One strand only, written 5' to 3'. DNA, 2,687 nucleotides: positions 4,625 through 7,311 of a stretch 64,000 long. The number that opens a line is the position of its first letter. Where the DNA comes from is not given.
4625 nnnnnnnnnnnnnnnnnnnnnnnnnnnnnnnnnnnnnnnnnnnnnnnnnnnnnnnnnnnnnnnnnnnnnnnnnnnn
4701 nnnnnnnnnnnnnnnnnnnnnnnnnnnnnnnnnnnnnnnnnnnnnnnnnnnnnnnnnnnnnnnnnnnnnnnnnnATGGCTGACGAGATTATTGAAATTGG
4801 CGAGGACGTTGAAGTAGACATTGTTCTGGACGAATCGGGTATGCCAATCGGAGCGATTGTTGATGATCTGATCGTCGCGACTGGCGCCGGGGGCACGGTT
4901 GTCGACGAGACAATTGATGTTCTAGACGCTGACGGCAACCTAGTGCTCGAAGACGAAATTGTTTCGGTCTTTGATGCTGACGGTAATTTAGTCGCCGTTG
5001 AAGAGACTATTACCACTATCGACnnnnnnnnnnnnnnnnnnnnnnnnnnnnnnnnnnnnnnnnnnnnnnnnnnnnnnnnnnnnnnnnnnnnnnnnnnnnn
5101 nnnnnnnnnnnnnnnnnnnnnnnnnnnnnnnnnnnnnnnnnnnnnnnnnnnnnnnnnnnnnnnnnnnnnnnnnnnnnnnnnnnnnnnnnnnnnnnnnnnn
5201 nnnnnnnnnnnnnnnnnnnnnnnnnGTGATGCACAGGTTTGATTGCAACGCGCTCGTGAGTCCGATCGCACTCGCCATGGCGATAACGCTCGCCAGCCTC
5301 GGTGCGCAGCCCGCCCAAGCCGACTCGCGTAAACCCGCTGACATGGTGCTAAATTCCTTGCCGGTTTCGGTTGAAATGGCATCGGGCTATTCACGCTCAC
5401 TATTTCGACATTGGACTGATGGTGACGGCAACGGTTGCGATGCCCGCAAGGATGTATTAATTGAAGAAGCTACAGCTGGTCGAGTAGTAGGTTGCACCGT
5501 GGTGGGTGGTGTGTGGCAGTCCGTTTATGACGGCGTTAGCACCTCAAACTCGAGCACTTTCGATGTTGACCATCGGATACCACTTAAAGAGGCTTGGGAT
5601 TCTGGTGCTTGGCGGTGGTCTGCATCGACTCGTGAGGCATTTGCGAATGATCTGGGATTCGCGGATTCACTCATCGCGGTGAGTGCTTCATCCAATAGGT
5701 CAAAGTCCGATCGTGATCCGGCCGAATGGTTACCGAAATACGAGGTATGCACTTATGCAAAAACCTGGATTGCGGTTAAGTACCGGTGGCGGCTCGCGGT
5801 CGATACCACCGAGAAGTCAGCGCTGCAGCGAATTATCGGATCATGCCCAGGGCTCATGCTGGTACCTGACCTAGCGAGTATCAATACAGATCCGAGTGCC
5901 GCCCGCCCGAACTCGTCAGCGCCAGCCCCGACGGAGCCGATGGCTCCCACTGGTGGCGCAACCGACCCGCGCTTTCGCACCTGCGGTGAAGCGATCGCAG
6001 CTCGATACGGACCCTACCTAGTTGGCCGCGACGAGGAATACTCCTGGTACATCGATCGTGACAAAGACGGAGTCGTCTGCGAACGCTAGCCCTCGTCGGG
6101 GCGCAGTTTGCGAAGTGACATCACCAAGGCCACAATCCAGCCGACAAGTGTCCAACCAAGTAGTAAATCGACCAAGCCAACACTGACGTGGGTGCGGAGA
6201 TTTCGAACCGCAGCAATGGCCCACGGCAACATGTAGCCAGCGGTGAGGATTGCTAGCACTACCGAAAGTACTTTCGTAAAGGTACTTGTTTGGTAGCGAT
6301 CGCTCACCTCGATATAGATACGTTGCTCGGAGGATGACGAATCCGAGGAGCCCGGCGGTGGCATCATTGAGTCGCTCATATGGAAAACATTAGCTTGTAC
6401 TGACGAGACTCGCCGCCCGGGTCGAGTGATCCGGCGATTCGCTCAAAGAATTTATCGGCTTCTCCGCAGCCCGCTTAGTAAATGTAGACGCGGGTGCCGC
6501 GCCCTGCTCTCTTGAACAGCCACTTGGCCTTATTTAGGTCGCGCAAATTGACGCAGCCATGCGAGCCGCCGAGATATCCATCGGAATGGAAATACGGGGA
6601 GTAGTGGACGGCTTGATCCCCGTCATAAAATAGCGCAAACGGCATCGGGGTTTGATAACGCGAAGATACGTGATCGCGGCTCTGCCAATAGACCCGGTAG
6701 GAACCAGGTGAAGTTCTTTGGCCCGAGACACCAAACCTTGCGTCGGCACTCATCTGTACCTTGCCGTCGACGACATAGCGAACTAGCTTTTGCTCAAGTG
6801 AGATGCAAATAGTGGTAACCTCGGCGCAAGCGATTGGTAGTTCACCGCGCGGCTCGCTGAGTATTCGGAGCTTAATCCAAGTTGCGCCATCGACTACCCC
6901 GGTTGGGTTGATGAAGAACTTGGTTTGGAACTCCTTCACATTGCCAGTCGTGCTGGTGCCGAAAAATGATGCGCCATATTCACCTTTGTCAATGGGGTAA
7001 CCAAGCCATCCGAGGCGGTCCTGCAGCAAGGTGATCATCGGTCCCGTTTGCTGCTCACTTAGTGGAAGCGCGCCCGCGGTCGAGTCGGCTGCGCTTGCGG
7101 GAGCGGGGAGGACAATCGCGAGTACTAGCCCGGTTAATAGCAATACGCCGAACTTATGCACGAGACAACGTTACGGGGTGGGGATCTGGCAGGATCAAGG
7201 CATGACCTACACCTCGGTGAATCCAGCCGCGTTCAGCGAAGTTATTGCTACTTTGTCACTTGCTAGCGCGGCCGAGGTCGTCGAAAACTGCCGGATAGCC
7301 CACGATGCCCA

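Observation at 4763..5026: Hyper-acidic 83-aa protein with zero basic residues directly upstream of a secreted nuclease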

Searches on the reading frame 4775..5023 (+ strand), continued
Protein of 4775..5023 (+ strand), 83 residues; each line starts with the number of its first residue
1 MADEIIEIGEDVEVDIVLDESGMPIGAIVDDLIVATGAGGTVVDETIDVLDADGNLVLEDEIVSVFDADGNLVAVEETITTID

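Call 69: find_encoding_contigs(protein=P0056, flank=10000, max_places=1)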
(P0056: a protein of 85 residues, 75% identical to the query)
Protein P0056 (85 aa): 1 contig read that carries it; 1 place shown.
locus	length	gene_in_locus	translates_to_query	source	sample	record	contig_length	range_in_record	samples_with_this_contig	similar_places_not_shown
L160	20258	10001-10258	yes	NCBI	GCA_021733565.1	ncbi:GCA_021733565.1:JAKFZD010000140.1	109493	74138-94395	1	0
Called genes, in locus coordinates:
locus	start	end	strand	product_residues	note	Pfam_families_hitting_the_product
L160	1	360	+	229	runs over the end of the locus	PF00072:Response_reg, PF00486:Trans_reg_C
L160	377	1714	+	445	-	PF00672:HAMP, PF00512:HisKA, PF02518:HATPase_c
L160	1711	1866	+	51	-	-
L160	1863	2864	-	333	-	PF01636:APH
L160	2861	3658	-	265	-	-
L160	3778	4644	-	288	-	PF01471:PG_binding_1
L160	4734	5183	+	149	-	PF02502:LacAB_rpiB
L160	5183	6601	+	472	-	PF01654:Cyt_bd_oxida_I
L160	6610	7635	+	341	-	PF02322:Cyt_bd_oxida_II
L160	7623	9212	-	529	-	PF10009:DUF2252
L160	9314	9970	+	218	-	PF13828:DUF4190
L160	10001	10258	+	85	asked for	-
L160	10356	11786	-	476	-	PF00171:Aldedh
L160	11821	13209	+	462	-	PF00370:FGGY_N, PF02782:FGGY_C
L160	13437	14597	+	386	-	-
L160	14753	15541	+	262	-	PF00005:ABC_tran, PF02463:SMC_N (weak), PF09818:ABC_ATPase (faint), PF13604:AAA_30 (faint), PF13304:AAA_21 (faint)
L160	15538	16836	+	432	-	PF02653:BPD_transp_2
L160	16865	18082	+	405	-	PF00480:ROK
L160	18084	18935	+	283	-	PF01263:Aldose_epim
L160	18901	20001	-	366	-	PF01408:GFO_IDH_MocA, PF22725:GFO_IDH_MocA_C3, PF02894:GFO_IDH_MocA_C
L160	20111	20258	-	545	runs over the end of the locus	PF02776:TPP_enzyme_N, PF00205:TPP_enzyme_M, PF02775:TPP_enzyme_C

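Call 74: search_dna_similar(query=window:4775-5023:+, collection=phages, mode=protein, max_evalue=0.01, max_rows=10)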
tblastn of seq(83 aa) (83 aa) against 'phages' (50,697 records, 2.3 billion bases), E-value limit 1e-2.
No match.

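Call 75: search_dna_similar(query=window:4775-5023:+, collection=plasmids, mode=protein, max_evalue=0.01, max_rows=10)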
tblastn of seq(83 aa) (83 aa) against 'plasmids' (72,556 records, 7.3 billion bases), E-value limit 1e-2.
No match.

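Call 76: list_cluster_members(proteins=[window:4775-5023:+, window:5229-6086:+])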
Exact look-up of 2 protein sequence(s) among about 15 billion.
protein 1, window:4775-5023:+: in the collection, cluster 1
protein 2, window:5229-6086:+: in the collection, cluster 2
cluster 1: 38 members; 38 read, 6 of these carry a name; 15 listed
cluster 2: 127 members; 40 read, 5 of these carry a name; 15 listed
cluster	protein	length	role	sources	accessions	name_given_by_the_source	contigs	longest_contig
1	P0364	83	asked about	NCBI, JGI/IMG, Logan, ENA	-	hypothetical protein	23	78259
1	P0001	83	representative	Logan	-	-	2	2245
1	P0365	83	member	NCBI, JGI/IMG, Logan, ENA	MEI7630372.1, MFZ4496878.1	MAG: hypothetical protein WCJ73_04390 [Actinomycetes bacterium] | hypothetical protein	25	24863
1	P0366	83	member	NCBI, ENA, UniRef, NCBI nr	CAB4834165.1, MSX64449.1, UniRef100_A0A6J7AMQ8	MAG: hypothetical protein F2763_07125 [Actinobacteria bacterium] | Unannotated protein n=1 Tax=freshwater metagenome TaxID=449393 RepID=A0A6J7AMQ8_9ZZZZ | hypothetical protein [Actinomycetota bacterium]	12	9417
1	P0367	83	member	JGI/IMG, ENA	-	hypothetical protein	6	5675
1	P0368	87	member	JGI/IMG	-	hypothetical protein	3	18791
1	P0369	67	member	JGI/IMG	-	hypothetical protein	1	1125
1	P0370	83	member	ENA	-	-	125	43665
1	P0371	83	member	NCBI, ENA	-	-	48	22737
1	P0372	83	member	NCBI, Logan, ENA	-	-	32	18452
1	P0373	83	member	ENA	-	-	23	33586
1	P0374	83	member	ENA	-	-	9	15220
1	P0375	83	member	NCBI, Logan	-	-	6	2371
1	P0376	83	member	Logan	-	-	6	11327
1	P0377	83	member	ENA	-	-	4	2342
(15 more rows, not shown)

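Call 77: find_encoding_contigs(protein=window:4775-5023:+, flank=3000, max_places=10)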
Protein window:4775-5023:+ (83 aa): 23 contigs read that carry it; 10 places shown.
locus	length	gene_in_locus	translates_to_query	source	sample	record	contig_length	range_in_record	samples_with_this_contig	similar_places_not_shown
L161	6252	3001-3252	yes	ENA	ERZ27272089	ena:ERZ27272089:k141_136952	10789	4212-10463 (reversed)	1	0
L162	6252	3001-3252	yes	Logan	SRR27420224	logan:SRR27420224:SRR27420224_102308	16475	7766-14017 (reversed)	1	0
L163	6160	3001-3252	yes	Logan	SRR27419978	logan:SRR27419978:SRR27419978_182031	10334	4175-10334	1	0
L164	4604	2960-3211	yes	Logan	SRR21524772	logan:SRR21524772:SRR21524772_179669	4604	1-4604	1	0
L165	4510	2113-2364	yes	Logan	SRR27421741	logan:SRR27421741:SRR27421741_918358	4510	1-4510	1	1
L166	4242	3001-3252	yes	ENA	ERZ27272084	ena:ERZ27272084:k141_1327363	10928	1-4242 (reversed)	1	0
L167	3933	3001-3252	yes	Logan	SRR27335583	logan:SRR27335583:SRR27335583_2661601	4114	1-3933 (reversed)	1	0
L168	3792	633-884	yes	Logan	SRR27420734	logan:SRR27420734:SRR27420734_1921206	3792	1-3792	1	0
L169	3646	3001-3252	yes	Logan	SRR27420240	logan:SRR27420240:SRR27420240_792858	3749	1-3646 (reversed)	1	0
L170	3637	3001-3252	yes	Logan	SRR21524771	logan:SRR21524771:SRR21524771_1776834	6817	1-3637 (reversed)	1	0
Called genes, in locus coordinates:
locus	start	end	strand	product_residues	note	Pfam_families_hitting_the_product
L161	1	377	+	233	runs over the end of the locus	?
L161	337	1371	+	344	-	PF00561:Abhydrolase_1, PF12146:Hydrolase_4, PF12697:Abhydrolase_6, PF08386:Abhydrolase_4 (weak)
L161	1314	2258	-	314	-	PF00892:EamA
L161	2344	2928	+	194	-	PF00578:AhpC-TSA, PF08534:Redoxin, PF00085:Thioredoxin (weak), PF13098:Thioredoxin_2 (weak), PF13905:Thioredoxin_8 (weak)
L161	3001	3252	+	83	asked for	-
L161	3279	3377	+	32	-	-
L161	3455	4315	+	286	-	PF07510:GmrSD_C, PF05901:Excalibur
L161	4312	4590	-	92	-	PF14373:Imm_superinfect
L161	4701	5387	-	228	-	PF01471:PG_binding_1, PF03734:YkuD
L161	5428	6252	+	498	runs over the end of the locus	PF00171:Aldedh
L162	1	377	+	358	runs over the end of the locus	PF05708:Peptidase_C92 (faint), PF00877:NLPC_P60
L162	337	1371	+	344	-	PF00561:Abhydrolase_1, PF12146:Hydrolase_4, PF12697:Abhydrolase_6, PF08386:Abhydrolase_4 (weak)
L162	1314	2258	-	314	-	PF00892:EamA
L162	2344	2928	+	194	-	PF00578:AhpC-TSA, PF08534:Redoxin, PF00085:Thioredoxin (weak), PF13098:Thioredoxin_2 (weak), PF13905:Thioredoxin_8 (weak)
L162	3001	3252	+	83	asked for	-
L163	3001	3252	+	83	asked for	-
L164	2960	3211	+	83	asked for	-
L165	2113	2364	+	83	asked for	-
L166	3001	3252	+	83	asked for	-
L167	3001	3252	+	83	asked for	-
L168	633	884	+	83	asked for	-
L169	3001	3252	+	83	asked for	-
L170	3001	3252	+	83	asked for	-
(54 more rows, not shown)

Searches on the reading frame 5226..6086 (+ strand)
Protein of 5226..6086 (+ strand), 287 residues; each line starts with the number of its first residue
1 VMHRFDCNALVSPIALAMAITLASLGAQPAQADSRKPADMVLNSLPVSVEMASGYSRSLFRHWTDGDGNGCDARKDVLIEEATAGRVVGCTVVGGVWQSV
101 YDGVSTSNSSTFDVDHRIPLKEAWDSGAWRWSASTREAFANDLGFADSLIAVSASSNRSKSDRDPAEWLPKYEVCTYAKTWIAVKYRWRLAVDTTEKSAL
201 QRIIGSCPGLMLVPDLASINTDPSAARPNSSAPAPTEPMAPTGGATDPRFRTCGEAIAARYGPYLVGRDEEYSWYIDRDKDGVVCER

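Call 4: search_protein_families(library=pfam, proteins=[window:5226-6086:+], max_evalue=1)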
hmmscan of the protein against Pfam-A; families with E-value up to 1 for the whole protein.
window:5226-6086:+ (287 aa): 2 families
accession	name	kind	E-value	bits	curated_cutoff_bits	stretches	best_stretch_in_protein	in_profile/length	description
PF05901.16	Excalibur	-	1.5e-11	44.9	22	1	250-286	1-36/36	Excalibur calcium-binding domain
PF07510.16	GmrSD_C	-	8.1e-09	35.9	23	1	106-202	43-137/138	GmrSD restriction endonucleases, C-terminal domain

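Call 6: search_protein_families(library=ncbifam, proteins=[window:5226-6086:+], max_evalue=1)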
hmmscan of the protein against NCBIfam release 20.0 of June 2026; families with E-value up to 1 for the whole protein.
window:5226-6086:+ (287 aa): 0 families

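Call 30: search_protein_families(library=padloc, proteins=[window:5226-6086:+], max_evalue=1)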
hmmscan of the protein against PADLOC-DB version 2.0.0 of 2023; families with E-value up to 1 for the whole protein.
window:5226-6086:+ (287 aa): 0 families

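Call 37: find_related_loci(query=A3, collection=metagenome_contigs, flank=4000)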
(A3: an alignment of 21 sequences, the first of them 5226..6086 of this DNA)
Query A3 (287 aa) in metagenome_contigs; peptide patterns used: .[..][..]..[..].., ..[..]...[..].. (x = any residue, [..] = any of these).
600 stretches matched a pattern (row limit reached: there are more); 568 encode a relative of the query (tblastn E <= 1e-3); the best 80 are kept; 80 distinct loci.
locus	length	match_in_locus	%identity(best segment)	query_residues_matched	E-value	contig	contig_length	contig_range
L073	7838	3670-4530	93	1-287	7e-174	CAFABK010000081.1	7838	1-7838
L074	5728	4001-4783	86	27-287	1e-151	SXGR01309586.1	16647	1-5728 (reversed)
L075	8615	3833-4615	86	27-287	2e-151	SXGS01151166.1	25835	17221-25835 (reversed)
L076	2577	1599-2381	86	27-287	2e-160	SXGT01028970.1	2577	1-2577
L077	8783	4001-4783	84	27-287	1e-147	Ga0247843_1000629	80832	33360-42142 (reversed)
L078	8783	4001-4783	84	27-287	1e-147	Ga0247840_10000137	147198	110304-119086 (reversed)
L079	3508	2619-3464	57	1-286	4e-105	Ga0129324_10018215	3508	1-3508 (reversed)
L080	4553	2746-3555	59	14-287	3e-101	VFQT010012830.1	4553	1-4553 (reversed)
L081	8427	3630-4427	59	14-286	9e-100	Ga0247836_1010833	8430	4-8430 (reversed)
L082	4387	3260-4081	55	9-286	7e-98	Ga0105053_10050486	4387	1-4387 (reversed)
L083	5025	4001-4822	55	9-286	1e-97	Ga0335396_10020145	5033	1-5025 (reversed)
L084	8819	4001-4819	53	5-286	2e-96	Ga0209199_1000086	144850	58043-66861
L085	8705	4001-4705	59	41-286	5e-96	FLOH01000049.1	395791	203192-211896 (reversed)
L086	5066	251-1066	56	14-286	3e-96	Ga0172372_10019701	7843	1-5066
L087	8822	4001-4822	54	9-286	1e-95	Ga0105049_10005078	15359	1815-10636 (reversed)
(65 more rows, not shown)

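Call 40: find_homologous_proteins(query=A3, max_evalue=1e-20)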
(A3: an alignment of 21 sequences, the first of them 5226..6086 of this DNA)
Query A3 (21 sequences) (287 aa, profile of the alignment): 5872 proteins with E <= 1e-20 among 8000 candidates; the best 120 are listed.
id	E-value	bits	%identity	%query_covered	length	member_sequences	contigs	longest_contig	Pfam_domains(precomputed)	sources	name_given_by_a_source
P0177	4.4e-137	473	80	100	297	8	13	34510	PF07510.17,PF05901.17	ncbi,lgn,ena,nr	ncbi:hypothetical protein LBMAG15_09660 [Actinomycetes bacterium]|nr:hypothetical protein LBMAG15_09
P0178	5.6e-137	473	94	100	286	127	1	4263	PF07510.17,PF05901.17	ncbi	-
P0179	6.2e-137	473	83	90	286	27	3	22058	PF07510.17,PF05901.17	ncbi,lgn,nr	ncbi:MAG: excalibur calcium-binding domain-containing protein [Actinomycetota bacterium]|nr:excalibu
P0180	2.9e-136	471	62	97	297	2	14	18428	PF07510.17,PF05901.17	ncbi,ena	-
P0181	2.9e-136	471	62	97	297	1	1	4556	PF07510.17,PF05901.17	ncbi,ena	-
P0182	3.3e-136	471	63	89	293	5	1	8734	PF07510.17,PF05901.17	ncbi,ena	-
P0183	3.5e-136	470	62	97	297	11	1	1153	PF07510.17,PF05901.17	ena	-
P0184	4.5e-136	470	63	91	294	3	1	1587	PF07510.17,PF05901.17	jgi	-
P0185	5.0e-136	470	63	89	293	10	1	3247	PF07510.17,PF05901.17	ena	-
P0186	5.8e-136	470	64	86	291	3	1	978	PF07510.17,PF05901.17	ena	-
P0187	7.7e-136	469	61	95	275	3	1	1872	PF07510.17,PF05901.17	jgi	jgi:hypothetical protein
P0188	1.1e-135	469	91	100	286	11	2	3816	PF07510.17,PF05901.17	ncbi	-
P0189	1.2e-135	469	63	94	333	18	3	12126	PF07510.17,PF05901.17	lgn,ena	-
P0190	6.3e-135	466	62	92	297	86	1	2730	PF07510.17,PF05901.17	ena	-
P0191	6.5e-135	466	64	92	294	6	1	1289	PF07510.17,PF05901.17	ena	-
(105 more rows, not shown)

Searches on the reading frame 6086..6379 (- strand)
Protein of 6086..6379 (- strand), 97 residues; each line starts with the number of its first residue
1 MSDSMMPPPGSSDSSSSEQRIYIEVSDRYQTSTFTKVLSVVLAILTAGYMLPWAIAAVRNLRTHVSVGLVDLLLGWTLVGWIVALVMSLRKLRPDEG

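Call 4: search_protein_families(library=pfam, proteins=[window:6086-6379:-], max_evalue=1)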
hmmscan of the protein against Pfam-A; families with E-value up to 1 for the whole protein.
window:6086-6379:- (97 aa): 2 families
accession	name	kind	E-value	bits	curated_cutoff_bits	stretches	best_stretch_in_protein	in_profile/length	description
PF14373.11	Imm_superinfect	-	4.5e-13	49.3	27.9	1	49-89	2-42/42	Superinfection immunity protein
PF14110.11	DUF4282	-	0.0086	17.1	27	1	27-85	5-63/86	Domain of unknown function (DUF4282)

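Call 30: search_protein_families(library=padloc, proteins=[window:6086-6379:-], max_evalue=1)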
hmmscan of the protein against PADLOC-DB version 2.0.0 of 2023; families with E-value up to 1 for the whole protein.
window:6086-6379:- (97 aa): 0 families

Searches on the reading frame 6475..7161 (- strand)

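Call 4: search_protein_families(library=pfam, proteins=[window:6475-7161:-], max_evalue=1)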
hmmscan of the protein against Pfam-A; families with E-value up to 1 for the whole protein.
window:6475-7161:- (228 aa): 3 families
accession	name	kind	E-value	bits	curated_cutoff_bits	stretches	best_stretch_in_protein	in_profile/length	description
PF03734.19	YkuD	-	5.6e-14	53.4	23.4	1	117-227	3-146/146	L,D-transpeptidase catalytic domain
PF01471.23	PG_binding_1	-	4.8e-10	39.9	23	1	40-98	2-57/57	Putative peptidoglycan binding domain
PF15907.11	Itfg2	-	0.31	10.7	27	1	97-154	256-313/330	Integrin-alpha FG-GAP repeat-containing protein 2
